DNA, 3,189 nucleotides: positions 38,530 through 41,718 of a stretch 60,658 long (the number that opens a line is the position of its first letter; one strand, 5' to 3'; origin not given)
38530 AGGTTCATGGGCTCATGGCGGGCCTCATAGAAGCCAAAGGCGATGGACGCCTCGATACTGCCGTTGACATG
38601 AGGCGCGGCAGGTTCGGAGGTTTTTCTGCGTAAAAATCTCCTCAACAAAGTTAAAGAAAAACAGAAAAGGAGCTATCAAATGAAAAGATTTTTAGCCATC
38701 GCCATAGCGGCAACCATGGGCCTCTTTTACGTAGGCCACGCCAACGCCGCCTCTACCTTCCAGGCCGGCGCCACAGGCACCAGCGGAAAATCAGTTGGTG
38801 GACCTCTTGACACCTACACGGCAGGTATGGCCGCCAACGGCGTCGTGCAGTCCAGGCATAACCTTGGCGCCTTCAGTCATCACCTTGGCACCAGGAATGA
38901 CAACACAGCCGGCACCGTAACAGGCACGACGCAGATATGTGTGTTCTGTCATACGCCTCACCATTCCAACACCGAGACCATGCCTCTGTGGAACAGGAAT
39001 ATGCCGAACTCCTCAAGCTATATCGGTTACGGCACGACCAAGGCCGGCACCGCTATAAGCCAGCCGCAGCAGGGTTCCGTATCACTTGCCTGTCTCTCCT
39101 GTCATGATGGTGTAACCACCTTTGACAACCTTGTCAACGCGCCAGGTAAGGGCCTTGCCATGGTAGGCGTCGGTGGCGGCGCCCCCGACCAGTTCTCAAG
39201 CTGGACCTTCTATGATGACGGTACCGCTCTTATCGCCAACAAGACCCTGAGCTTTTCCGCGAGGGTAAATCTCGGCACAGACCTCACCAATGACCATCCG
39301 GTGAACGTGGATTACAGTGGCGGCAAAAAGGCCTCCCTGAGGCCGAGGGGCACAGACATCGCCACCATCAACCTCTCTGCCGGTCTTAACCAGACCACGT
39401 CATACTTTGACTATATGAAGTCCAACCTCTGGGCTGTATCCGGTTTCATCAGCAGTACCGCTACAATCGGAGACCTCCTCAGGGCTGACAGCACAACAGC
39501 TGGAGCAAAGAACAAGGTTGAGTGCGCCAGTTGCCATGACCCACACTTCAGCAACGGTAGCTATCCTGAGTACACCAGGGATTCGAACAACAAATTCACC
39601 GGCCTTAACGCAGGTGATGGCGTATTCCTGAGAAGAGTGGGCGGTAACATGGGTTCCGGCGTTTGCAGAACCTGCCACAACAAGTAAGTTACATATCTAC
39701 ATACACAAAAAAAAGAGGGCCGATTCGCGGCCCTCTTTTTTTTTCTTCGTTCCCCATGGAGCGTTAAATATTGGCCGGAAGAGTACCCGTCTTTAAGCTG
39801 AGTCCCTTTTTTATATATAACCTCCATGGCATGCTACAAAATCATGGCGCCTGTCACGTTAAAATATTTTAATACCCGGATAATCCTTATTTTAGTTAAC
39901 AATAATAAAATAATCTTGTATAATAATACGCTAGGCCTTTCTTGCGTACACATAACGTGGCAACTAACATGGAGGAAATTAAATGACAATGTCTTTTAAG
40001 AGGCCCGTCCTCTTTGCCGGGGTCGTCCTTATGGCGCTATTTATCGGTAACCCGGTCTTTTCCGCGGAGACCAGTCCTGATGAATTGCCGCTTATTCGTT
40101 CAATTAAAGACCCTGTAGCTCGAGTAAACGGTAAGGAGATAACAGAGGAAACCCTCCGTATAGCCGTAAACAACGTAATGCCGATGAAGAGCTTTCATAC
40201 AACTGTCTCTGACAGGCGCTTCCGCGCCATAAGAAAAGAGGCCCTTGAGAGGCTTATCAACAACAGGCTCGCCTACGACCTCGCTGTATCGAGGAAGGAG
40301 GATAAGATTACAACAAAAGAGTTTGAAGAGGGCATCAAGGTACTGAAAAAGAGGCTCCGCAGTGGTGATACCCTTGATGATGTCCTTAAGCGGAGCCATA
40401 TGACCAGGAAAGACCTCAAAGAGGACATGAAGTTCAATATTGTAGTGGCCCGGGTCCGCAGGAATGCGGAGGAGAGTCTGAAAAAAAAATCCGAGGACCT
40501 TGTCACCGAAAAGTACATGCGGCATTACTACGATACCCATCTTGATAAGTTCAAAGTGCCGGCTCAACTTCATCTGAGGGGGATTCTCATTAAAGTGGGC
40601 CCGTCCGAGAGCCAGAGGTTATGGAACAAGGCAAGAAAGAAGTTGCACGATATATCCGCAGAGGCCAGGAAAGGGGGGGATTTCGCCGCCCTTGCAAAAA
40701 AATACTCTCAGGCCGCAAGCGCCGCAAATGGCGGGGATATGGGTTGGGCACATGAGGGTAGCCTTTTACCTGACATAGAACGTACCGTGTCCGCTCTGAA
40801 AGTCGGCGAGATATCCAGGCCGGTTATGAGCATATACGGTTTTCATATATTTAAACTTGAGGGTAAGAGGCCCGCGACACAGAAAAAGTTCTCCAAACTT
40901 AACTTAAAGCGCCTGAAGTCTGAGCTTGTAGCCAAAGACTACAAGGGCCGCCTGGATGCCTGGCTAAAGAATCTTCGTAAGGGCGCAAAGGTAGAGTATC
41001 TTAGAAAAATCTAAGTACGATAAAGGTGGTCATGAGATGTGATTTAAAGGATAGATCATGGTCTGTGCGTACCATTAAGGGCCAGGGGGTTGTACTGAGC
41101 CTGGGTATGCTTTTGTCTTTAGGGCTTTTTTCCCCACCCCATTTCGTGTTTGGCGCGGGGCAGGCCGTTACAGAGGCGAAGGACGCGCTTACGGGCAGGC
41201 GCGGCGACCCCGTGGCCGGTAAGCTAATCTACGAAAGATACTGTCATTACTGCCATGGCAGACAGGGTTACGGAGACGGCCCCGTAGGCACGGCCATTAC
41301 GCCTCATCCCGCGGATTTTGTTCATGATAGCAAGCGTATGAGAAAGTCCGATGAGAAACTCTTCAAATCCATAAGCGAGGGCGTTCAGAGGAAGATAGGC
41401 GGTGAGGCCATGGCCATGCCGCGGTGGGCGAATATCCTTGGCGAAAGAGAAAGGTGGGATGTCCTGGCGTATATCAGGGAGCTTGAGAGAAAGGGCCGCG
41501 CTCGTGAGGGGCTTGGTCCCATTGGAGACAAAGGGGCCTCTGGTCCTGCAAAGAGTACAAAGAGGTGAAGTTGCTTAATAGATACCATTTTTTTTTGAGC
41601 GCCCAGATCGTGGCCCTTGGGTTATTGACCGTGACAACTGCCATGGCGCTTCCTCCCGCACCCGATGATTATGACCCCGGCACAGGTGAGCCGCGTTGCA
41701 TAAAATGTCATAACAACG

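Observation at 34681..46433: Candidate cytochrome-nanowire assembly locus built around OmcE-like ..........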

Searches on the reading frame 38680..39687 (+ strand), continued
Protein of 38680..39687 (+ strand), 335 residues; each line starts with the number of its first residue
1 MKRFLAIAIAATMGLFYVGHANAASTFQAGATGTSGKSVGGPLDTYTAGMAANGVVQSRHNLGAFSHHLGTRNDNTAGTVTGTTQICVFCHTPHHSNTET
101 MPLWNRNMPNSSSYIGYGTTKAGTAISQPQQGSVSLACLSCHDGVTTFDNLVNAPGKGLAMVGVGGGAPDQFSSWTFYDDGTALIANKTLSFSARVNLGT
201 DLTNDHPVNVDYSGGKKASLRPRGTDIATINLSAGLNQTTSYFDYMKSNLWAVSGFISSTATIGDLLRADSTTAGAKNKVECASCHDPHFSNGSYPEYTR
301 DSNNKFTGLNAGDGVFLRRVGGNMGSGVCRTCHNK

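Call 97: search_solved_structures(query=A2, max_evalue=0.01, show_alignments=2)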
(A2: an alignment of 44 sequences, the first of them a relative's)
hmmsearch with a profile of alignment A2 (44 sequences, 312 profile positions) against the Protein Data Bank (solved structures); distinct sequences matched with E-value up to 0.01: 5.
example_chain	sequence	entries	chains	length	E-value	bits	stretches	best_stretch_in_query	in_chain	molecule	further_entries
7tfs_A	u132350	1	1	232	3.3e-21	79.1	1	42-195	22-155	Cytochrome c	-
9yuq_N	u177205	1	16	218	8.3e-16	61.3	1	65-197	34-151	Putative multiheme cytochrome c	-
8y12_A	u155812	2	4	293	0.00013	24.6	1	92-235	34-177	Oxidoreductase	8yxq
8yxy_A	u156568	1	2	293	0.0017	20.9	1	92-222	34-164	Oxidoreductase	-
8yvh_A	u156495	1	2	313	0.0018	20.8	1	92-222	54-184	Oxidoreductase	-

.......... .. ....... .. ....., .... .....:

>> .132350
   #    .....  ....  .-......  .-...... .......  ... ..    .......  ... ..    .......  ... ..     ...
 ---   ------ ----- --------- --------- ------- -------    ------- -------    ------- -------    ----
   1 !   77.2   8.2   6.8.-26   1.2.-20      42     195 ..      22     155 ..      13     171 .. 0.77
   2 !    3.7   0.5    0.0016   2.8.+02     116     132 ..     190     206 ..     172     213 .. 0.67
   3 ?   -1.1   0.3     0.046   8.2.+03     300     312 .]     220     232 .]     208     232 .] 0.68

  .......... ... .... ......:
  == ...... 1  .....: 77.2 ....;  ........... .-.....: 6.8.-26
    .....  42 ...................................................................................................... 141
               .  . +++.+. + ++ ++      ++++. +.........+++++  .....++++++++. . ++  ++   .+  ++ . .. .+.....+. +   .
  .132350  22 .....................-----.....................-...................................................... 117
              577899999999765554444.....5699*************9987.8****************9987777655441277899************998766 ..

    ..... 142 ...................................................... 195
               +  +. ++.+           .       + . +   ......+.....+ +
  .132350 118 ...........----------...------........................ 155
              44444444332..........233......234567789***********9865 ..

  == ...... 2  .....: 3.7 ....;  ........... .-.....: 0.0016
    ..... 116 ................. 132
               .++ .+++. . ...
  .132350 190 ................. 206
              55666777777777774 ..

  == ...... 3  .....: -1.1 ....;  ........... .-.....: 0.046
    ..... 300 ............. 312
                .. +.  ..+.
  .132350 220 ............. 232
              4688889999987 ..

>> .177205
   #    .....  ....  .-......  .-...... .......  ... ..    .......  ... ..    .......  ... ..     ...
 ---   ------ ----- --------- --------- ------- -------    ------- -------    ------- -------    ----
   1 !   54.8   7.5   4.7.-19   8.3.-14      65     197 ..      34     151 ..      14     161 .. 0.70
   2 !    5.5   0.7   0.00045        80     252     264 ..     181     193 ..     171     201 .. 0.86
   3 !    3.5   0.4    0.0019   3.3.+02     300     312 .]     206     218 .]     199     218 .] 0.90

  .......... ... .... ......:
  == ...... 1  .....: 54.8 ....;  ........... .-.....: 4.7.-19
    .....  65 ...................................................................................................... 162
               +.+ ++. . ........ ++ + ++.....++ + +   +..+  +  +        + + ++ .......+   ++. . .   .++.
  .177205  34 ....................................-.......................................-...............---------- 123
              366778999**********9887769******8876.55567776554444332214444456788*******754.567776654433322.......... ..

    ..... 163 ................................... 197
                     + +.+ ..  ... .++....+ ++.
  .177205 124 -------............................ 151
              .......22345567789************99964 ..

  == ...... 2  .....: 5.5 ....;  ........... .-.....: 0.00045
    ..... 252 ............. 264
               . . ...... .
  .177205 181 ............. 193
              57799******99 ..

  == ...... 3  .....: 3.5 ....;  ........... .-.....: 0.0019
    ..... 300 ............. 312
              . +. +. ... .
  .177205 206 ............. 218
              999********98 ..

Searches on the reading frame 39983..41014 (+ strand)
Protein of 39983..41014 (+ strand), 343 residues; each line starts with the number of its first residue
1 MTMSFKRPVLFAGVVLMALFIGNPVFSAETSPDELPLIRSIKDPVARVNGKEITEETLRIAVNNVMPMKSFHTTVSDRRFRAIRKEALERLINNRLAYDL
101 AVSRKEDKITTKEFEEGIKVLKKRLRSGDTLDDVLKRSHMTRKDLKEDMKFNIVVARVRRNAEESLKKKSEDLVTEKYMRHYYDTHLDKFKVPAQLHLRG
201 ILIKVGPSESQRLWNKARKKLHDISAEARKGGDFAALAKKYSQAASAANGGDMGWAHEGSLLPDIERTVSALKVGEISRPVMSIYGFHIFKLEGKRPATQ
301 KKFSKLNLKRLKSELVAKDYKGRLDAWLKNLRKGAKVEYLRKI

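Call 3: search_protein_families(library=pfam, proteins=[window:39983-41014:+], max_evalue=0.01)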
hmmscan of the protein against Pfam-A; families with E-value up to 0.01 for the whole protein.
window:39983-41014:+ (343 aa): 6 families
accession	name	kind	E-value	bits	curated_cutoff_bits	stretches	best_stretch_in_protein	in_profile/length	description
PF00639.27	Rotamase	-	2.6e-23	83.2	21.7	1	201-293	2-96/97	PPIC-type PPIASE domain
PF13616.12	Rotamase_3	-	4.1e-21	76.1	22.5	1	189-294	9-114/116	PPIC-type PPIASE domain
PF13145.12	Rotamase_2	-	4.7e-15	56.9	27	1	174-304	1-117/121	PPIC-type PPIASE domain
PF13624.11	SurA_N_3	-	1.9e-06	28.3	27.2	1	40-157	36-160/162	SurA-like N-terminal domain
PF13623.11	SurA_N_2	-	0.00011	22.6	28.5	1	19-98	22-100/145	SurA-like N-terminal domain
PF22310.2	NMB0315_dom_I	-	0.0063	17.3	27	0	123-147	6-30/83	NMB0315-like, domain I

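Call 6: search_protein_families(library=ncbifam, proteins=[window:39983-41014:+], max_evalue=0.01)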
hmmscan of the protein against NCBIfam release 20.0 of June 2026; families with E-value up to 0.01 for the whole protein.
window:39983-41014:+ (343 aa): 10 families
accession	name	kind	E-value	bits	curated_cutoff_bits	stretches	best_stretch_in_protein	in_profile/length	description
NF000809.0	PRK00059.1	equivalog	2.5e-28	99.5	303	1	43-337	36-328/336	peptidylprolyl isomerase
TIGR02933.1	nifM_nitrog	equivalog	3.1e-21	76.4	168.2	1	129-331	62-255/256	nitrogen fixation protein NifM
NF008054.0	PRK10788.1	equivalog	6.7e-18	64.7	493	1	171-306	246-369/626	peptidylprolyl isomerase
NF008038.0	PRK10770.1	equivalog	5.2e-17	61.8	394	1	195-340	284-426/431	peptidylprolyl isomerase SurA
NF002827.0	PRK03002.1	equivalog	4.1e-15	55.5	343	1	220-298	149-228/285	peptidylprolyl isomerase PrsA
NF002824.0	PRK02998.1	subfamily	1.8e-12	47.2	360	1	216-298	143-226/283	peptidylprolyl isomerase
NF002846.0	PRK03095.1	equivalog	4.9e-12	45.9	361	1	223-320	148-244/287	peptidylprolyl isomerase PrsA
NF011969.0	PRK15441.1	equivalog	8.1e-10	39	127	1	216-292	13-89/93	peptidylprolyl isomerase PpiC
NF003356.0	PRK04405.1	subfamily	1.7e-07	30.6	339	1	222-298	159-238/299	peptidylprolyl isomerase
TIGR02925.1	cis_trans_EpsD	equivalog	0.00028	20.6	108.9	1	45-108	29-86/232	EpsD family peptidyl-prolyl cis-trans isomerase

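Call 79: search_solved_structures(query=window:39983-41014:+, max_evalue=0.000001)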
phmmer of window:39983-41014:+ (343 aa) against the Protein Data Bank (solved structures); distinct sequences matched with E-value up to 0.000001: 25.
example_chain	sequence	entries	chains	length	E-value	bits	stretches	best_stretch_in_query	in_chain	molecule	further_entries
1m5y_A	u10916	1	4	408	3.4e-27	99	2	194-339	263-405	Survival protein surA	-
9hg5_F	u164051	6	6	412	3.4e-27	98.9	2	194-339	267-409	Chaperone SurA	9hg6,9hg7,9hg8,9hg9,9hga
8pz1_F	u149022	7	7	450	5.4e-27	98.3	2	194-339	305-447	Chaperone SurA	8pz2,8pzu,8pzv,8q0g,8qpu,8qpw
8qp5_P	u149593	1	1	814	1.7e-26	96.7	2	194-338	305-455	Chaperone SurA,Serine protease EspP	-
8qpv_F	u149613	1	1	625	1.7e-26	96.6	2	194-340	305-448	Chaperone SurA,Outer membrane protein X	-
2pv3_A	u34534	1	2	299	3.8e-14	56.1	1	82-340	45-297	Chaperone surA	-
4g2p_A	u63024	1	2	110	1.5e-13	54.1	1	194-294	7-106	Chaperone SurA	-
6vj4_A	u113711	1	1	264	7.1e-13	51.9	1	222-317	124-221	Peptidylprolyl isomerase PrsA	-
1zk6_A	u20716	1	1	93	1.6e-12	50.8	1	218-291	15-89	Foldase protein prsA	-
4wo7_A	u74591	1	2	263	2.8e-12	50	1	218-317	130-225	Foldase protein PrsA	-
5ez1_A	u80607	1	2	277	3.8e-12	49.5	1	151-337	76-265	Putative peptidyl-prolyl cis-trans isomerase HP_0175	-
6bhf_A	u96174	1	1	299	4.6e-12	49.2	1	150-337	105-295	Putative peptidyl-prolyl cis-trans isomerase HP_0175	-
2pv1_A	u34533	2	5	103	9.2e-11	45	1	195-293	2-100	Chaperone surA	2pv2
2kgj_A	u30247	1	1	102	2.3e-10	43.7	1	220-295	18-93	Peptidyl-prolyl cis-trans isomerase D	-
6vj6_A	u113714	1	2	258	5.2e-10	42.5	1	215-311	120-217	Peptidylprolyl isomerase (PrsA)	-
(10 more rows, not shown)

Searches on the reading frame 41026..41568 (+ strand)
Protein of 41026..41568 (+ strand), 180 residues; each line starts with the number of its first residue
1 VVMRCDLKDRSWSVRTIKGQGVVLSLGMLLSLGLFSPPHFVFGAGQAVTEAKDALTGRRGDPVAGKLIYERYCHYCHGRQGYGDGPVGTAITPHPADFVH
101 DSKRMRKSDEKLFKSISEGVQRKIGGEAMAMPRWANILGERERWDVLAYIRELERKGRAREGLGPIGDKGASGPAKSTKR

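Call 3: search_protein_families(library=pfam, proteins=[window:41026-41568:+], max_evalue=0.01)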
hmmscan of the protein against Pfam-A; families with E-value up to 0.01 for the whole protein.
window:41026-41568:+ (180 aa): 2 families
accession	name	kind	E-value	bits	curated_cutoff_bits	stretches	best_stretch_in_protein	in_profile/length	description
PF13442.11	Cytochrome_CBB3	-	2.4e-09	37.8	27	1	63-150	4-68/68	Cytochrome C oxidase, cbb3-type, subunit III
PF00034.26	Cytochrom_C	-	1.6e-08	36.2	21.3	1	64-153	3-89/90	Cytochrome c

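Call 6: search_protein_families(library=ncbifam, proteins=[window:41026-41568:+], max_evalue=0.01)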
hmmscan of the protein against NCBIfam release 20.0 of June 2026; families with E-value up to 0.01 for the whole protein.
window:41026-41568:+ (180 aa): 5 families
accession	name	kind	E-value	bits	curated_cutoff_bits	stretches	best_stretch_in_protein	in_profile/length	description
NF011054.0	PRK14486.1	equivalog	4.3e-07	29.7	447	1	47-155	200-292/294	putative bifunctional cbb3-type cytochrome c oxidase subunit II/cytochrome c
TIGR00782.1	ccoP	equivalog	1.7e-05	24.3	179.95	1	64-158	109-197/285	cytochrome-c oxidase, cbb3-type subunit III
NF050122.1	bc1_QcrC_actin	exception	2.3e-05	23.8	200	0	46-93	121-167/253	cytochrome bc1 complex diheme cytochrome c subunit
NF033864.1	cytochrome579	equivalog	0.00011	22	280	1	72-153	61-139/179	cytochrome 579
TIGR04494.1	c550_PedF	equivalog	0.0064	16.4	122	0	65-152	54-129/133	cytochrome c-550 PedF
